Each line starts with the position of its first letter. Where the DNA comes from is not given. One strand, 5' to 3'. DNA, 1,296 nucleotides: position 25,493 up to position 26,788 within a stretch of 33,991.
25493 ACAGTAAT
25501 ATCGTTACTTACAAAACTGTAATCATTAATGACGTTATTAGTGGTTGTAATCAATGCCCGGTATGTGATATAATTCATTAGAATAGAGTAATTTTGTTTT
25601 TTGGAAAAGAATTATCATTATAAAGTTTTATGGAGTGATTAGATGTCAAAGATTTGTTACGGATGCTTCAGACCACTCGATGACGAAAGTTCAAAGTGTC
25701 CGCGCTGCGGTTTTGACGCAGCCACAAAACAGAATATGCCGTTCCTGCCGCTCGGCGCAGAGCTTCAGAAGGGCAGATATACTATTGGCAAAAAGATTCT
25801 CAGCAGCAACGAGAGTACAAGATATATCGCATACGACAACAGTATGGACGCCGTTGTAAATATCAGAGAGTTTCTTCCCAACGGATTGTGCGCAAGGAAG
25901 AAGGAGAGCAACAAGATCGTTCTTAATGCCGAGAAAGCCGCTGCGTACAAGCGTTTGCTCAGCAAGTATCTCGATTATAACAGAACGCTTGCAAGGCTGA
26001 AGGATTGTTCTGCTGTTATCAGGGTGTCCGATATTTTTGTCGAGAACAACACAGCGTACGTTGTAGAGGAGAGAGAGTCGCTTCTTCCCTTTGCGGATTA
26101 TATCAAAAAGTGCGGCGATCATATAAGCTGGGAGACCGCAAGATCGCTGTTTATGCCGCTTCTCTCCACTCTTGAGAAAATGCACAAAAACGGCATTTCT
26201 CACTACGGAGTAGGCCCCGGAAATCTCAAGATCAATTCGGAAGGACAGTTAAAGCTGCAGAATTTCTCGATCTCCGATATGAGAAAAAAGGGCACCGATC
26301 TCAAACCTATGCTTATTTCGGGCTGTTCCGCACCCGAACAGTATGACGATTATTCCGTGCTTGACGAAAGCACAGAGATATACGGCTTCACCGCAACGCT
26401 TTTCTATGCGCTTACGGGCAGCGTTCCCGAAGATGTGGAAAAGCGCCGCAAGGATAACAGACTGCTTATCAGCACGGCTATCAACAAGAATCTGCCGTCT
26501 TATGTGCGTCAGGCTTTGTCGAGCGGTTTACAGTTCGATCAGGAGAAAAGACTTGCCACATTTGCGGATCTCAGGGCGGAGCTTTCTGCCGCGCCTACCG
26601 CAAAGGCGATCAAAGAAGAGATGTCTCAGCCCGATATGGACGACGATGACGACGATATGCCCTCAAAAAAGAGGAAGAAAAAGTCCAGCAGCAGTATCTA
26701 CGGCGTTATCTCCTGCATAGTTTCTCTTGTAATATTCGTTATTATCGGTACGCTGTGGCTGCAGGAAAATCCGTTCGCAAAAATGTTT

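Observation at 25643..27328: Zinc-ribbon, pseudokinase, TM, 2xPASTA protein: a PrkC-like sensor with every catalytic kinase motif destroyed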

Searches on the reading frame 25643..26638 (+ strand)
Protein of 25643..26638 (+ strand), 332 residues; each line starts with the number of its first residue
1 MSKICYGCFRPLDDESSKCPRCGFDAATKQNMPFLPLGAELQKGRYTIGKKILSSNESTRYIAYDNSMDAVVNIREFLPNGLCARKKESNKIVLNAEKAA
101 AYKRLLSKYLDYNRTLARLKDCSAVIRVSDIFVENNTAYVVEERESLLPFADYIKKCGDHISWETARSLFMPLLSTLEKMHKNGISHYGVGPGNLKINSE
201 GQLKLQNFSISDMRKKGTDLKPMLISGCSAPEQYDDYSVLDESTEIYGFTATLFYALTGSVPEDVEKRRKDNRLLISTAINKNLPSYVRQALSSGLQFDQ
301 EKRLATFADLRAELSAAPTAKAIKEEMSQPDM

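Call 35: search_protein_representatives(alignment_id=A2)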
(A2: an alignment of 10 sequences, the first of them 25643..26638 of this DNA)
Query: 10 sequences, 330 profile positions. Proteins with E-value up to 0.001 (for the whole library): 157926; up to 1e-10: 28172; up to 1e-30: 7486. The best 150 are listed.
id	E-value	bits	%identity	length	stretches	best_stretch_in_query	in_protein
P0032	4.9e-159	545.1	-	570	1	1-329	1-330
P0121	3.4e-148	509.4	-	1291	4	5-311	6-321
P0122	5.7e-147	505.4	-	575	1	1-330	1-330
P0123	3.5e-142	489.7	-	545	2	3-329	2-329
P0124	9.2e-137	471.9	-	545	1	1-329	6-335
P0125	3.0e-129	447.2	-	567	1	1-328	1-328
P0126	2.8e-128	444.0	-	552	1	1-326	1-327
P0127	1.0e-126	438.9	-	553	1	3-329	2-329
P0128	2.9e-126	437.4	-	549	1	3-329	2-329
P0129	9.0e-125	432.5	-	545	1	3-329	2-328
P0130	9.8e-122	422.5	-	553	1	5-319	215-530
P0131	2.8e-121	421.0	-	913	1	3-310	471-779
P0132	6.0e-119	413.3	-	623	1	1-326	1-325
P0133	4.6e-110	384.1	-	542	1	3-328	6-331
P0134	8.5e-107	373.4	-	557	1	3-327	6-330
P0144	1.8e-99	349.3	-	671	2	4-321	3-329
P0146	9.8e-97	340.3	-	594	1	3-324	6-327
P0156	2.8e-93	329.0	-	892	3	1-313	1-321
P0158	5.7e-93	328.0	-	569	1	5-322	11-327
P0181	7.6e-84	298.0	-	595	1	3-320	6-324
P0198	3.8e-82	292.4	-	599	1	3-312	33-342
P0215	8.8e-80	284.6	-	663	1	3-316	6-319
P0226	1.1e-78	281.1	-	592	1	4-318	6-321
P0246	4.7e-77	275.6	-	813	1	3-318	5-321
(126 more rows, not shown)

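Call 37: search_protein_families(library=pfam, proteins=[P0133, P0146, P0158, P0181, P0198, P0215, P0226, P0246, P0144, P0156], max_evalue=0.01)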
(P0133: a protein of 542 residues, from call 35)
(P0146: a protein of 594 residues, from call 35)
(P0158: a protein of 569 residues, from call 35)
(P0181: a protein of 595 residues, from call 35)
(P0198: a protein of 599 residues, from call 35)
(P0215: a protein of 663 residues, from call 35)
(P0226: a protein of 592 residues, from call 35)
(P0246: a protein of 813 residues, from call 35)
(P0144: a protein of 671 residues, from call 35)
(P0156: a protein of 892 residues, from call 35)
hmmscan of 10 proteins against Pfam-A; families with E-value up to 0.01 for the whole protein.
P0133 (542 aa): 3 families
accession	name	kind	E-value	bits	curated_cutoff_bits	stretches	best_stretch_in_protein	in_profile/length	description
PF03793.24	PASTA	-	7.2e-23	80.8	23.2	2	411-472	4-64/64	PASTA domain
PF00069.31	Pkinase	-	2.6e-10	40.6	31.7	1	108-272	43-205/263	Protein kinase domain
PF07714.23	PK_Tyr_Ser-Thr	-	2.1e-06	27.7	23.1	1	89-219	27-156/258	Protein tyrosine and serine/threonine kinase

P0146 (594 aa): 4 families
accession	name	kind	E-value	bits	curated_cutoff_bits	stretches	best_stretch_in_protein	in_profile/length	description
PF03793.24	PASTA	-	1.5e-18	67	23.2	2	453-516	1-64/64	PASTA domain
PF00069.31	Pkinase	-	6.4e-08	32.7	31.7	1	108-266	43-199/263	Protein kinase domain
PF07714.23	PK_Tyr_Ser-Thr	-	0.0018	18.1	23.1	1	104-314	42-257/258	Protein tyrosine and serine/threonine kinase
PF10571.15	UPF0547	-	0.0087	16.6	29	0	18-29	14-25/26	Uncharacterised protein family UPF0547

P0158 (569 aa): 3 families
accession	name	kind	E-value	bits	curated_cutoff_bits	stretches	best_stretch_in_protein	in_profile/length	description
PF03793.24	PASTA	-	5.6e-21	74.7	23.2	2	422-484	2-63/64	PASTA domain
PF00069.31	Pkinase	-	2.3e-11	44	31.7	1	119-269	52-200/263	Protein kinase domain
PF07714.23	PK_Tyr_Ser-Thr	-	1.2e-08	35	23.1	1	89-273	25-212/258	Protein tyrosine and serine/threonine kinase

P0181 (595 aa): 3 families
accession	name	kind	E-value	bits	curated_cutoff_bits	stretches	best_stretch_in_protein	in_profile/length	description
PF03793.24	PASTA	-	2e-23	82.6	23.2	2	408-471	1-64/64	PASTA domain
PF00069.31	Pkinase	-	4.9e-14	52.8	31.7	1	118-273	53-205/263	Protein kinase domain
PF07714.23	PK_Tyr_Ser-Thr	-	6.3e-05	22.8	23.1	1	105-268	43-208/258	Protein tyrosine and serine/threonine kinase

P0198 (599 aa): 3 families
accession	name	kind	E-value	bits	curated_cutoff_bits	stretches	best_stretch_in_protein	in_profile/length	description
PF03793.24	PASTA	-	6.3e-15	55.3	23.2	2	507-572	1-63/64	PASTA domain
PF00069.31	Pkinase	-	3.4e-12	46.8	31.7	1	145-296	53-202/263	Protein kinase domain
PF07714.23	PK_Tyr_Ser-Thr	-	2.6e-09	37.2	23.1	1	135-292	46-206/258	Protein tyrosine and serine/threonine kinase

P0215 (663 aa): 4 families
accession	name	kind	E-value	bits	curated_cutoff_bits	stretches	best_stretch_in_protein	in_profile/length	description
PF00069.31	Pkinase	-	9.1e-17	61.7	31.7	1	114-306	49-253/263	Protein kinase domain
PF03793.24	PASTA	-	1.1e-14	54.5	23.2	2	464-524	2-63/64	PASTA domain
PF07714.23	PK_Tyr_Ser-Thr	-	8e-09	35.6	23.1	1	108-312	46-255/258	Protein tyrosine and serine/threonine kinase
PF14531.12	Kinase-like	-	0.001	18.8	25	1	181-273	161-260/289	Kinase-like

P0226 (592 aa): 3 families
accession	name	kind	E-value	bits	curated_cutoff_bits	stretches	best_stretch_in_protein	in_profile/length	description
PF00069.31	Pkinase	-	4.6e-09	36.5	31.7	1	122-270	57-203/263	Protein kinase domain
PF03793.24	PASTA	-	7.8e-07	29.4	23.2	0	417-480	2-63/64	PASTA domain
PF07714.23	PK_Tyr_Ser-Thr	-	5.4e-05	23.1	23.1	1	114-268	53-209/258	Protein tyrosine and serine/threonine kinase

P0246 (813 aa): 3 families
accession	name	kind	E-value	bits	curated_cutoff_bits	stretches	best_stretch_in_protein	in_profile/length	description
PF00069.31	Pkinase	-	2e-17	63.9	31.7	1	118-270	53-203/263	Protein kinase domain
PF07714.23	PK_Tyr_Ser-Thr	-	7.4e-11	42.3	23.1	1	111-294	46-234/258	Protein tyrosine and serine/threonine kinase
PF03793.24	PASTA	-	1.2e-07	32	23.2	0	539-598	2-63/64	PASTA domain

P0144 (671 aa): 9 families
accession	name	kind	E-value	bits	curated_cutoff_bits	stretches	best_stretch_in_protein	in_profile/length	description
PF00069.31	Pkinase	-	1e-48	166.4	31.7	2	43-270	1-197/263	Protein kinase domain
PF07714.23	PK_Tyr_Ser-Thr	-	1.6e-36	126.4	23.1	2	104-258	43-192/258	Protein tyrosine and serine/threonine kinase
PF03109.22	ABC1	-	7.4e-12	45.4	22.9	2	136-230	141-232/244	ABC1 atypical kinase-like domain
PF01163.29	RIO1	-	9.3e-11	42.1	22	1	136-230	79-170/187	RIO domain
PF01636.29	APH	-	9.6e-09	35.8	23.2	0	182-211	167-197/239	Phosphotransferase enzyme family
PF06293.20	Kdo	-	1.5e-07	31.5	21.3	1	135-215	89-173/207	Lipopolysaccharide kinase (Kdo/WaaP) family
PF17667.7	Pkinase_fungal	-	3.5e-05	23.1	24.1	1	162-216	284-344/387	Fungal protein kinase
PF14531.12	Kinase-like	-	0.00072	19.3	25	1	151-256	134-226/289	Kinase-like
PF19974.5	TCAD9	-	0.0059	16.3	40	0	509-543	293-322/429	Ternary complex associated domain 9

P0156 (892 aa): 16 families
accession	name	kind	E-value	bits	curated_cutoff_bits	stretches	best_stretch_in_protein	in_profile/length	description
PF00069.31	Pkinase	-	4.5e-61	207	31.7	3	44-274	1-201/263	Protein kinase domain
PF07714.23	PK_Tyr_Ser-Thr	-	7.3e-44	150.4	23.1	3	104-270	43-205/258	Protein tyrosine and serine/threonine kinase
PF19127.6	Choline_bind_3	-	2.9e-28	98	27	3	849-889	1-43/47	Choline-binding repeat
PF01473.26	Choline_bind_1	-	1.1e-20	73.2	20.5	2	850-868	1-19/19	Putative cell wall binding repeat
PF03109.22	ABC1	-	4.9e-12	46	22.9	1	136-216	141-219/244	ABC1 atypical kinase-like domain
PF14531.12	Kinase-like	-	6.6e-12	45.7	25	1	180-278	161-259/289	Kinase-like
PF17667.7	Pkinase_fungal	-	2.1e-10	40.3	24.1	1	162-216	284-344/387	Fungal protein kinase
PF06293.20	Kdo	-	1.3e-09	38.2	21.3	1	136-213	90-171/207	Lipopolysaccharide kinase (Kdo/WaaP) family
PF01636.29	APH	-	2.5e-07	31.1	23.2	0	107-159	38-86/239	Phosphotransferase enzyme family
PF01163.29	RIO1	-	0.00012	22.1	22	1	138-217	81-157/187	RIO domain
PF17429.7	GP70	-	0.00016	21.7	27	0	167-198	14-44/54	Gene product 70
PF07387.17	Seadorna_VP7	-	0.0005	19.6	20.3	0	174-209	151-188/308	Seadornavirus VP7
PF10140.15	YukC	-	0.00051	19.5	27.4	0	475-554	29-103/357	WXG100 protein secretion system (Wss), protein YukC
PF19085.6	Choline_bind_2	-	0.00074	20.1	27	1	832-867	7-37/38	Choline-binding repeat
PF18338.7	BppL_N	-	0.00098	19.1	25.8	0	827-839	6-18/25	Lower baseplate protein N-terminal domain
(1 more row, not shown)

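Call 39: list_cluster_members(proteins=[P0133, P0146, P0158, P0181, P0198, P0215, P0226, P0246, P0144, P0001])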
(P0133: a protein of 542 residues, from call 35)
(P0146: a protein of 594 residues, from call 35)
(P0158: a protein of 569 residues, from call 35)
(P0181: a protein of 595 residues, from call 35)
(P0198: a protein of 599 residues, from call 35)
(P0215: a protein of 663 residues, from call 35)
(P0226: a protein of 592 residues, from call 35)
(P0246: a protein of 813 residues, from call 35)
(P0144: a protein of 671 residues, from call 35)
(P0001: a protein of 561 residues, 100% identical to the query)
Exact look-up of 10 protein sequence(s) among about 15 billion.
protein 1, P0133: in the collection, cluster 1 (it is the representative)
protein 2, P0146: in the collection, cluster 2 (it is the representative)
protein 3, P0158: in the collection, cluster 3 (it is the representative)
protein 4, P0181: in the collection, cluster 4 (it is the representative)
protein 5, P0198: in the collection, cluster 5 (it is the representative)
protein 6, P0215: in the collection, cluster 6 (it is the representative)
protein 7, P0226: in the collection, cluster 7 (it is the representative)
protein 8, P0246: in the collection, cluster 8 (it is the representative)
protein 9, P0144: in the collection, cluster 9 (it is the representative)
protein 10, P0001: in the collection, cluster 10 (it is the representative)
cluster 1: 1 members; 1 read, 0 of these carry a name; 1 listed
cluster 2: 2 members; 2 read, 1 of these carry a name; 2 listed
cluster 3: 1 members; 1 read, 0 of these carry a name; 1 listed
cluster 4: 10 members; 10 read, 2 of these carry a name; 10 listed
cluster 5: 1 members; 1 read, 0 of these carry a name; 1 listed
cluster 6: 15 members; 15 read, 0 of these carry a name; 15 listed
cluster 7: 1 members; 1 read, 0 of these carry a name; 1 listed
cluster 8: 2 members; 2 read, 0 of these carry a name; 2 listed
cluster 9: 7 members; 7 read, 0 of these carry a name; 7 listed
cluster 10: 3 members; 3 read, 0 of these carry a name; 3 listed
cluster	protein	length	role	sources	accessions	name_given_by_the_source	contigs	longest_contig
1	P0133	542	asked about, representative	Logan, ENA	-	-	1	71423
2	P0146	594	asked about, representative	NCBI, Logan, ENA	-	-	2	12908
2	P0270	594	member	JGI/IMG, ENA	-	serine/threonine protein kinase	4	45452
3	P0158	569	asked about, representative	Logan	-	-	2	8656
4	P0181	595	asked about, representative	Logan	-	-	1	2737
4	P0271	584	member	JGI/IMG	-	serine/threonine-protein kinase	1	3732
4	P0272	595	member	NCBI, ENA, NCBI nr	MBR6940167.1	MAG: PASTA domain-containing protein [Clostridia bacterium] | PASTA domain-containing protein [Clostridia bacterium]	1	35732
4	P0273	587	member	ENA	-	-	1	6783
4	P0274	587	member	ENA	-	-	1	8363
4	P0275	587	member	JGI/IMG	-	-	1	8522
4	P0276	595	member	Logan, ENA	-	-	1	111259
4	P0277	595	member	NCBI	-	-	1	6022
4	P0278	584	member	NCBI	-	-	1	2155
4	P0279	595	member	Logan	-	-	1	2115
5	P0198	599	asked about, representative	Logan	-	-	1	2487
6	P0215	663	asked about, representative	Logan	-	-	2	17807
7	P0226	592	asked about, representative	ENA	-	-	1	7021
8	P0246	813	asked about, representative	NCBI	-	-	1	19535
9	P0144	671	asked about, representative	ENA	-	-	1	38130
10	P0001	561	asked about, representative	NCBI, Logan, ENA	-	-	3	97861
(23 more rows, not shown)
